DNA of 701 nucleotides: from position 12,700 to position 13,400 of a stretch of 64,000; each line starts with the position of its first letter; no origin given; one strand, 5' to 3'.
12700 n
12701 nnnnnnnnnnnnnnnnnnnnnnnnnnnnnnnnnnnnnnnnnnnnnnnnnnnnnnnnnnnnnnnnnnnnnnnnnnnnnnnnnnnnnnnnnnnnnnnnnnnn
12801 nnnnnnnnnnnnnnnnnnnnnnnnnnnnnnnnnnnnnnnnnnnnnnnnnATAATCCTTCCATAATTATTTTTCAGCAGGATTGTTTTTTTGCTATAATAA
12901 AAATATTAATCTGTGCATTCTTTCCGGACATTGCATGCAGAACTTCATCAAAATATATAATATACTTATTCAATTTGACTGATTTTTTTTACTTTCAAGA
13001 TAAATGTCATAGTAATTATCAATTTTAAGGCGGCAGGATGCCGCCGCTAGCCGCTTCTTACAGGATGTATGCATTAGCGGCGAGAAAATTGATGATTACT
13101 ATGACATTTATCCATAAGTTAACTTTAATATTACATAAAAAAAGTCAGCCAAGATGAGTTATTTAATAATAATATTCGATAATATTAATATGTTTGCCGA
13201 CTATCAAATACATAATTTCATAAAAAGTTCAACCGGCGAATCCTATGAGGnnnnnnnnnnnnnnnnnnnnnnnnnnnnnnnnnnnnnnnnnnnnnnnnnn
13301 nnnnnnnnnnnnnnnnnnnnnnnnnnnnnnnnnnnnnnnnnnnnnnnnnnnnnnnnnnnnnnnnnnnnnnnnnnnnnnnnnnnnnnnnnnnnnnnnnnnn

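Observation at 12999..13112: Structured element with 28-bp inverted-repeat arms and alternative GC hairpins in the leader of the kinase/nucleotidyltransferase operon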

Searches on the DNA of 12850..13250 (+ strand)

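Call 6: search_rna_families(source=window, start=12850, end=13250, threshold=evalue, max_evalue=10)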
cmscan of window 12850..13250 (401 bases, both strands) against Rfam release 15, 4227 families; matches with E-value up to 10: 13.
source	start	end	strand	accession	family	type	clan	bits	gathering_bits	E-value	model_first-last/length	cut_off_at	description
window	12983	13128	+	RF01731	TwoAYGGAY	Cis-reg;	CL00106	39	43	7.2e-05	1-168/168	no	TwoAYGGAY RNA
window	12988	13118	+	RF02625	WsnRNA46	Gene; sRNA;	-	27.3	65.3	0.0018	1-151/151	no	Wolbachia sRNA 46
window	12955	13109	-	RF01578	RUF1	Gene; sRNA;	-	27.3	70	0.0027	1-264/264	no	Plasmodium RNA of unkown function RUF1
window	13005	13106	-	RF04225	MIR7502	Gene; miRNA;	-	26.9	71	0.47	1-143/143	no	MIR7502 microRNA precursor family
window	13030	13093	-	RF01690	Bacillaceae-1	Gene; sRNA;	-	25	35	0.015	1-67/67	no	Bacillaceae-1 RNA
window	12993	13123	-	RF02625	WsnRNA46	Gene; sRNA;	-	21.5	65.3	0.077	1-151/151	no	Wolbachia sRNA 46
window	12850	12903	-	RF01600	snoR25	Gene; snRNA; snoRNA; CD-box;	-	17.6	50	6.4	1-54/70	3'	small nucleolar RNA snoR25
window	12895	12954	+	RF02389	sau-31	Gene; sRNA;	-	17.4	50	6.1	1-66/66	no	Staphylococcus sRNA sau-31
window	13028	13049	-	RF02468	Ms_IGR-4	Gene; sRNA;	-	16.1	55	4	1-38/38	no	Mycobacterium sRNA Ms_IGR-4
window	12915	12990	+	RF01775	RsaOG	Gene; sRNA;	-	15.1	50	8.7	1-147/147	no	RNA S.aureus Orsay G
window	13042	13086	+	RF01532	TB10Cs3H2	Gene; snRNA; snoRNA; HACA-box;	-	14.1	45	8.6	1-69/69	no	Trypanosomatid snoRNA TB10Cs3H2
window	12965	13160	-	RF02842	RefA1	Gene; sRNA;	-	12.4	94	3.5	1-222/222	no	Enterococcus sRNA A1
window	12995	13181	+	RF02546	LSU_trypano_mito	Gene; rRNA;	CL00112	11.3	60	4.2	201-561/561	no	Trypanosomatid mitochondrial large subunit ribosomal RNA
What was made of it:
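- The window core also weakly matches Bacillaceae-1 on the opposite strand (call 6).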

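Call 8: search_rna_families(source=window, start=12900, end=13200, threshold=evalue, max_evalue=0.01, show_alignments=3)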
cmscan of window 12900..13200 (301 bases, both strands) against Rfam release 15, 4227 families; matches with E-value up to 0.01: 2.
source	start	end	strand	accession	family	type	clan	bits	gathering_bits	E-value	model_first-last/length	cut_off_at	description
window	12983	13128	+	RF01731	TwoAYGGAY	Cis-reg;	CL00106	39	43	5.4e-05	1-168/168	no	TwoAYGGAY RNA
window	12955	13109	-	RF01578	RUF1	Gene; sRNA;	-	27.3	70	0.0021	1-264/264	no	Plasmodium RNA of unkown function RUF1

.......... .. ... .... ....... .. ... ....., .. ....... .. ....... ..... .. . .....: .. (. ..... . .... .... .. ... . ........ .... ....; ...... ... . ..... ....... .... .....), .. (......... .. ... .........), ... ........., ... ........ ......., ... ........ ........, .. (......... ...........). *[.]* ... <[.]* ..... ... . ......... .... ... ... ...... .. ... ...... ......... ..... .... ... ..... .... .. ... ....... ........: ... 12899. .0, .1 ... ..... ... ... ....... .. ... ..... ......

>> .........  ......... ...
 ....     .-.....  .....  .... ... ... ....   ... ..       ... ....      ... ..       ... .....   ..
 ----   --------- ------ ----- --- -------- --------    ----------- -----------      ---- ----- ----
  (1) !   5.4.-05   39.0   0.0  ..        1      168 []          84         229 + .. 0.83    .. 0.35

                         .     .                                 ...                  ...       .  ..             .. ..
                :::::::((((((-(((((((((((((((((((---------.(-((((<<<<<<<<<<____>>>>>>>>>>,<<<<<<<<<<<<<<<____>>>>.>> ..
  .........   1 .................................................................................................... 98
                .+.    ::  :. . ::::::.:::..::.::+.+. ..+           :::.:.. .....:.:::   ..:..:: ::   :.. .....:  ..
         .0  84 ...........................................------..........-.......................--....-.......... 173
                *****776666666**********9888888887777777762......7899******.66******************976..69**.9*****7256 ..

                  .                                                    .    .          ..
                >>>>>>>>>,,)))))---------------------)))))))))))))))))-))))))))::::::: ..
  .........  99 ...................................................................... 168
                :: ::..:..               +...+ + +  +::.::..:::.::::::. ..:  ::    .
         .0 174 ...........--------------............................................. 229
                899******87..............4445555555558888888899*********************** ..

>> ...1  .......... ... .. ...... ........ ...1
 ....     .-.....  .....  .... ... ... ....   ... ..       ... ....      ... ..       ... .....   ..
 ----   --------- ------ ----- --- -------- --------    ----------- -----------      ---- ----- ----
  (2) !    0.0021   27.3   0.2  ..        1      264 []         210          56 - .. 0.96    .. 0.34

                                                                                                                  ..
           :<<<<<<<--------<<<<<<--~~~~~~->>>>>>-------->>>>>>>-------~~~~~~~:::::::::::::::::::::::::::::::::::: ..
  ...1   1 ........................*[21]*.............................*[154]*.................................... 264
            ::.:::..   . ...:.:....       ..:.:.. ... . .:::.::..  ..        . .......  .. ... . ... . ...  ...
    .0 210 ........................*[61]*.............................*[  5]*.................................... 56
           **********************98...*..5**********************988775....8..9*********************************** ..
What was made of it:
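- On TwoAYGGAY (RF01731): 39.0 bits, E = 5e-5 to 7e-5 for a 300-400-nt search (calls 6, 8). These model positions are deleted or unaligned in the cmscan alignment (call 8).
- Closest known: TwoAYGGAY RNA motif. Same: Full-length alignment to the model (call 8).
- Rfam RF01731 TwoAYGGAY gives a full-length match (model 1-168) at 12983-13128 on the + strand: 39.0 bits, E = 5e-5 to 7e-5 for the region searched (calls 6, 8). The family's inner 5-bp stem and internal loops between P1 and the hairpins are missing (call 8).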

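Call 43: search_rna_families(sources=[L017, L043, L049, L054, L082, L110, L079, L015, L019, L100, L035, L033, L021, L060, L061, L069, L078, L011, L044, L058], threshold=gathering)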
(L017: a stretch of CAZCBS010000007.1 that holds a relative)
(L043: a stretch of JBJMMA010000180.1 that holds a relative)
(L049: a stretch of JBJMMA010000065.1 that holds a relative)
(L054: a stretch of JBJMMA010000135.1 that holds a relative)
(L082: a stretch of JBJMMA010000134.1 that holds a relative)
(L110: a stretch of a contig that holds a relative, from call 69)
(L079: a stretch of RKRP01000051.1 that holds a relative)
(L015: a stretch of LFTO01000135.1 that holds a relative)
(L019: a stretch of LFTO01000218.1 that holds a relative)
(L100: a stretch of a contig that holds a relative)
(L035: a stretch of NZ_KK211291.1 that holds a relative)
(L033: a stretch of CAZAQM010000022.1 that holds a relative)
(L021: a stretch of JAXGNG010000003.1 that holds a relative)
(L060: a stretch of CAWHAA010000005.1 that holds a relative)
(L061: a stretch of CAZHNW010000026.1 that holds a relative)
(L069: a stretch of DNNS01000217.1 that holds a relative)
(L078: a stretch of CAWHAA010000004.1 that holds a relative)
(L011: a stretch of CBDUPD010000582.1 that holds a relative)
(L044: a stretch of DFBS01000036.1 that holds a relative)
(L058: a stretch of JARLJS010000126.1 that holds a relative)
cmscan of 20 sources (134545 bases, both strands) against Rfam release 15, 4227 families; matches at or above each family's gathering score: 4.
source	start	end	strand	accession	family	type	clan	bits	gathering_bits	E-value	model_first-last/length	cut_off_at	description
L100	4074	4231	+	RF01731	TwoAYGGAY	Cis-reg;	CL00106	59.7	43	4.8e-07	1-168/168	no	TwoAYGGAY RNA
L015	4952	5108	+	RF01731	TwoAYGGAY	Cis-reg;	CL00106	55.8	43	3.8e-06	1-168/168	no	TwoAYGGAY RNA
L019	3185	3341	+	RF01731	TwoAYGGAY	Cis-reg;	CL00106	48.4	43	0.00018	1-168/168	no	TwoAYGGAY RNA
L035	6892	7051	-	RF01731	TwoAYGGAY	Cis-reg;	CL00106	48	43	0.00022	1-168/168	no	TwoAYGGAY RNA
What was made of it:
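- Closest known: TwoAYGGAY RNA motif. Same: Members with identical CAGGAUG loops pass the cutoff (call 43).
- Clostridial elements with identical CAGGAUG loops pass the gathering score at 48-60 bits (L100, L015, L019, L035; call 43).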

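Call 67: build_rna_model(alignment_id=A2, structure=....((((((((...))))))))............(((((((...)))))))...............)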
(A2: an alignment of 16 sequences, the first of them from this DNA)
Model R1 built from alignment A2 (16 sequences, 67 columns); structure: as given.
model positions 60; base pairs 15; branch points 1; effective number of sequences 16; information 0.851 bits per position. Calibrated on 0.2 Mb of random sequence (short: E-values are rough).
structure used (alignment columns):
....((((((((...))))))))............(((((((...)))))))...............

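Call 68: search_with_rna_model(model_id=R1, source=window, filters=off, max_evalue=10)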
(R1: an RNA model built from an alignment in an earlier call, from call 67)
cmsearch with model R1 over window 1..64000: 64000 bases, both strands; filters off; matches with E-value up to 10: 5.
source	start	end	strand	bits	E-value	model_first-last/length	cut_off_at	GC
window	13027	13084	+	48.9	3e-10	1-60/60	no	0.6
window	50901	50939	+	10.1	0.48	1-60/60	no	0.72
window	59633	59706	+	8.5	1.2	1-60/60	no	0.57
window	25785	25793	+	8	1.5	34-42/60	no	0.44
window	25842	25883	-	4.9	8.3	1-60/60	no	0.55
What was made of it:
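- Checked: The core is about 60% GC (call 68).
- Only one copy is present in 64 kb (call 68). Only one copy in this 64-kb window (call 68).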

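Call 69: search_with_rna_model(model_id=R1, sources=[L001, L002, L004, L005, L021, L060, L078, L061, L069, L124, L017, L043, L049, L054, L082, L107, L110, L079, L067, L015, L019, L100, L035, L033, L046, L095, L064, L115, L053, L008, L102, L011, L058, L076, L108, L029, L044, L117, L042, L051, L056, L093], max_evalue=0.1)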
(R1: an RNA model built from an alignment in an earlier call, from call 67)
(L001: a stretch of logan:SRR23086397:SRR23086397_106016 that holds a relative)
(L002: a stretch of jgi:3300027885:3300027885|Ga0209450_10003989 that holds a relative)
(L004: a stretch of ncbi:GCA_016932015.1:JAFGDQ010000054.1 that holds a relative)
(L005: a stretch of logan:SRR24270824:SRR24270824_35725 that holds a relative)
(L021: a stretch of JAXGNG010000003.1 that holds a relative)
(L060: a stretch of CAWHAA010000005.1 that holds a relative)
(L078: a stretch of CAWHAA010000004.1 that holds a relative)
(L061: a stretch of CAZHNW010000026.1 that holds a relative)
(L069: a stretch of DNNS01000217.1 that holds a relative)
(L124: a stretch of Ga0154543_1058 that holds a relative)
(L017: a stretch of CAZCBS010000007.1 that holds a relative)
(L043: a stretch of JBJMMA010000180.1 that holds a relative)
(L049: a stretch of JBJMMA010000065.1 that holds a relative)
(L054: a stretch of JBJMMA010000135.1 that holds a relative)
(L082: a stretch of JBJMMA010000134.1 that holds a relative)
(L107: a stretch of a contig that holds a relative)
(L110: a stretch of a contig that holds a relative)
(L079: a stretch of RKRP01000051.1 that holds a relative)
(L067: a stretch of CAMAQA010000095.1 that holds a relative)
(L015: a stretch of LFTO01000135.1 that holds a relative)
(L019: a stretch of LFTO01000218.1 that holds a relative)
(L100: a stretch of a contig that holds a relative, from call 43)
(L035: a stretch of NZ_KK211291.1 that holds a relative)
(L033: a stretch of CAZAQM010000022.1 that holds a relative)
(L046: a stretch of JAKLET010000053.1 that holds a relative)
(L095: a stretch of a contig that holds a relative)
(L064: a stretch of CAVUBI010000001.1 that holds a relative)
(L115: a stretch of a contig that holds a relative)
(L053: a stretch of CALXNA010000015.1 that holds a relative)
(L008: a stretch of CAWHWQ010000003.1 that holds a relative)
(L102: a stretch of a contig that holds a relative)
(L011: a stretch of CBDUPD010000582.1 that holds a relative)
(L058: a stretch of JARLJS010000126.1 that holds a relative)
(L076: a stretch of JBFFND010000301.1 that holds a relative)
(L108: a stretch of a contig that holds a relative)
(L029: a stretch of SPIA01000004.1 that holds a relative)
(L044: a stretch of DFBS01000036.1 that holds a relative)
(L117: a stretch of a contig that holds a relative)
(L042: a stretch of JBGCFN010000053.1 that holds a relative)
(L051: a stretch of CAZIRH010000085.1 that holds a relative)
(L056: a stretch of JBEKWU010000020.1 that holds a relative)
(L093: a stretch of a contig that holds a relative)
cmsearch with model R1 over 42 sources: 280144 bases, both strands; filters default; matches with E-value up to 0.1: 50.
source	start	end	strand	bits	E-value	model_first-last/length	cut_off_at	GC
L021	5059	5117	+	60.8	2e-12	1-60/60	no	0.64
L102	150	209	+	58.9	5.6e-12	1-60/60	no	0.7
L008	4477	4537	+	58.3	7.6e-12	1-60/60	no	0.72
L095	4922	4980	+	57.7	1.1e-11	1-60/60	no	0.68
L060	5557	5615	-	57.3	1.3e-11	1-60/60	no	0.66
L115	6985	7044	+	57.2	1.4e-11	1-60/60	no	0.75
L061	4104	4162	+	56.2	2.4e-11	1-60/60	no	0.71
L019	3237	3297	+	55.7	3.2e-11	1-60/60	no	0.67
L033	5834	5891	+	55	4.7e-11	1-60/60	no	0.5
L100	4126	4186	+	55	4.8e-11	1-60/60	no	0.69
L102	378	437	+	54.5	6.3e-11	1-60/60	no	0.63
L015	5004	5064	+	53.2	1.3e-10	1-60/60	no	0.62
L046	1569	1627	+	51.8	2.6e-10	1-60/60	no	0.61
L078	4182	4239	+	50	7.2e-10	1-60/60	no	0.55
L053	6153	6211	-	49.2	1.1e-09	1-60/60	no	0.59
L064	7152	7211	-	48.4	1.7e-09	1-60/60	no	0.6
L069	1015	1072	-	46.5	4.8e-09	1-60/60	no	0.59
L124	2015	2072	+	46.5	4.8e-09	1-60/60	no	0.59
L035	6941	7000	-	45.7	7.4e-09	1-60/60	no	0.55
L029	3474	3528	-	37.7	5.9e-07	1-60/60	no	0.6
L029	3610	3664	-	37.7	5.9e-07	1-60/60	no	0.6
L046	640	698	+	36.7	1e-06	1-60/60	no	0.66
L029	3745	3799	-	35.5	2e-06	1-60/60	no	0.6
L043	997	1050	+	33.6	5.6e-06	1-60/60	no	0.57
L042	7173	7228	+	33.1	7.4e-06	1-60/60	no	0.59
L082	1040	1093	-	33.1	7.5e-06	1-60/60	no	0.57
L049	7865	7917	-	31.4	1.8e-05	1-60/60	no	0.6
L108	2356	2413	-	30.8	2.6e-05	1-60/60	no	0.62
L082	1264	1316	+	30.5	3.1e-05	1-60/60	no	0.57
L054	3924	3976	-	30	4e-05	1-60/60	no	0.55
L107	6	58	-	29.9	4.3e-05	1-60/60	no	0.55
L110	1718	1771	-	29.4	5.6e-05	1-60/60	no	0.56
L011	1629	1681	-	29.2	6.1e-05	1-60/60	no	0.53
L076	2575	2628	+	28.1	0.00011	1-60/60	no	0.56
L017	2950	3005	+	27.6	0.00015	1-60/60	no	0.57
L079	5930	5984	+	27.5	0.00016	1-60/60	no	0.62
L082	5898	5950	+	27.4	0.00016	1-60/60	no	0.53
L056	1157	1211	+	27.4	0.00017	1-60/60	no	0.49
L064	7498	7557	+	27.1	0.00019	1-60/60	no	0.57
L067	2853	2905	-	26.8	0.00023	1-60/60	no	0.68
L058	6342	6395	-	24.6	0.00077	1-60/60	no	0.54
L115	6757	6818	-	24.1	0.001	1-60/60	no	0.66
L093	1375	1429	+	24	0.0011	1-60/60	no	0.45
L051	258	307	-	23.6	0.0013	1-60/60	no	0.58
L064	7095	7136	-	23.1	0.0017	1-60/60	no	0.74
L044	2111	2159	+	22.5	0.0024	1-60/60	no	0.51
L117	5575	5626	+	22.4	0.0026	1-60/60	no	0.54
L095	4713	4765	+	20.2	0.0086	1-60/60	no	0.57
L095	4797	4856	+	19.1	0.016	1-60/60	no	0.55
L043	4159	4211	+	18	0.029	1-60/60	no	0.57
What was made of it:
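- Model R1 finds it in the window at 48.9 bits and nothing in those loci (calls 68, 69).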
